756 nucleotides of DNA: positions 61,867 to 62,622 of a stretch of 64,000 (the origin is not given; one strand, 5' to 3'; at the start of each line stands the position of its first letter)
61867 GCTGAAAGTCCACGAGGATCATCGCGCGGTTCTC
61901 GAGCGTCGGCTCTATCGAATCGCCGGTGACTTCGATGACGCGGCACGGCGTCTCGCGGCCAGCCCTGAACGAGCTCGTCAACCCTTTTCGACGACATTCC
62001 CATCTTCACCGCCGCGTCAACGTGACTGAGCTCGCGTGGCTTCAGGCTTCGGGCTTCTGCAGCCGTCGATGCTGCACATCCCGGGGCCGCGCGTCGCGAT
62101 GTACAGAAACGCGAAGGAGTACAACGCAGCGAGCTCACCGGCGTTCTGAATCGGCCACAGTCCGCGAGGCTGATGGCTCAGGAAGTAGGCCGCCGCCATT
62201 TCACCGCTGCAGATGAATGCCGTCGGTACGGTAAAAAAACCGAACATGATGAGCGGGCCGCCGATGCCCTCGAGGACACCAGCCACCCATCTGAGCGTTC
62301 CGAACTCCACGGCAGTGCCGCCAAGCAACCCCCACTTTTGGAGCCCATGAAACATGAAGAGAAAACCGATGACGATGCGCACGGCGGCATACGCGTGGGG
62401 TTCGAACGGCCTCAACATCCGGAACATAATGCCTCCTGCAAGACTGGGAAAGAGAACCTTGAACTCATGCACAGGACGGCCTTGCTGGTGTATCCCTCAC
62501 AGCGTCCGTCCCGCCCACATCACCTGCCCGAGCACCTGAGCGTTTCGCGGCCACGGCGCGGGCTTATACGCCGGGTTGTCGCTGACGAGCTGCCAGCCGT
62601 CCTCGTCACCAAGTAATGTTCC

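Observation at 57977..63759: Array of 5'-truncated copies of the CI-like repressor 3' end, most followed by a different envelope-protein gene, between integrase and the intact repressor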

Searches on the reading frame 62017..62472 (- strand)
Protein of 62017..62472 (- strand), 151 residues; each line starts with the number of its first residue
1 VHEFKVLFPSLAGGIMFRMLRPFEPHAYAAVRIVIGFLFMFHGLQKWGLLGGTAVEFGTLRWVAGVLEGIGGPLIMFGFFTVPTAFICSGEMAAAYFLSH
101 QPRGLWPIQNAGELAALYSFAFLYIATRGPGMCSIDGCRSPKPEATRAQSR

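Call 11: search_protein_families(library=pfam, proteins=[window:62017-62472:-], max_evalue=0.01)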
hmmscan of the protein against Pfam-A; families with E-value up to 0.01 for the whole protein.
window:62017-62472:- (151 aa): 1 family
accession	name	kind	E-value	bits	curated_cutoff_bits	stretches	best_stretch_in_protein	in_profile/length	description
PF07681.17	DoxX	-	4.1e-08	34.2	23.6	1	30-100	4-84/85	DoxX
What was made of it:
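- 62017..62472 (-): DoxX-family membrane protein cargo (likely start ATG 62427). Pfam DoxX 4e-8 (call 11).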

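Call 35: search_protein_families(library=padloc, proteins=[window:62017-62472:-], max_evalue=0.01)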
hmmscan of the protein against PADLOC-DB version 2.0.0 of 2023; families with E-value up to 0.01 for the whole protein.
window:62017-62472:- (151 aa): 0 families

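Call 36: search_protein_families(library=phrogs, proteins=[window:62017-62472:-], max_evalue=0.01)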
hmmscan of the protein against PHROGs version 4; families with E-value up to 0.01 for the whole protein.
window:62017-62472:- (151 aa): 0 families

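Call 37: search_protein_families(library=ncbifam, proteins=[window:62017-62472:-], max_evalue=0.01)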
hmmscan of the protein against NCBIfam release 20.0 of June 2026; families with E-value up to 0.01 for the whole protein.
window:62017-62472:- (151 aa): 0 families

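Call 55: find_related_loci(query=window:62017-62427:-, collection=metagenome_contigs, flank=6000)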
Query window:62017-62427:- (136 aa) in metagenome_contigs; peptide patterns used: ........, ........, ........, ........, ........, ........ (x = any residue, [..] = any of these).
600 stretches matched a pattern (row limit reached: there are more); 535 encode a relative of the query (tblastn E <= 1e-3); the best 80 are kept; 80 distinct loci.
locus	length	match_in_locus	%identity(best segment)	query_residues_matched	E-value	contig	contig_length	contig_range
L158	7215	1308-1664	64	8-125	2e-47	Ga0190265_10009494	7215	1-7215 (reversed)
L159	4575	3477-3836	64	3-122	6e-46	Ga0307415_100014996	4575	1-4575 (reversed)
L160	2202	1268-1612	64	8-122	3e-46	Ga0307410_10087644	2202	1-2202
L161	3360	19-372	64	4-121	5e-46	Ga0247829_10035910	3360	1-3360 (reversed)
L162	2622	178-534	66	4-121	6e-45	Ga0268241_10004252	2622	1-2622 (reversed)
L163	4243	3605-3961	63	3-121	9e-45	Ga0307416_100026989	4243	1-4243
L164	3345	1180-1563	61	9-129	4e-43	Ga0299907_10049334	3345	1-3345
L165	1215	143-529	57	4-131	3e-44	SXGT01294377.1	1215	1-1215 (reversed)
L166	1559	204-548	61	8-121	1e-43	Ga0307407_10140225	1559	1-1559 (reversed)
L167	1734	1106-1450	63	8-121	4e-43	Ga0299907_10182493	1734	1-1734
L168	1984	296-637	61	8-121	2e-42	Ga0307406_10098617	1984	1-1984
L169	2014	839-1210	56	8-127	9e-42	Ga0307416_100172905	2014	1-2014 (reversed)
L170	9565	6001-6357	57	4-121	3e-39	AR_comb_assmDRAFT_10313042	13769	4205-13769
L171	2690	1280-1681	50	4-136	2e-38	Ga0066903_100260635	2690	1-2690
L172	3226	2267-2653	57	1-125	7e-38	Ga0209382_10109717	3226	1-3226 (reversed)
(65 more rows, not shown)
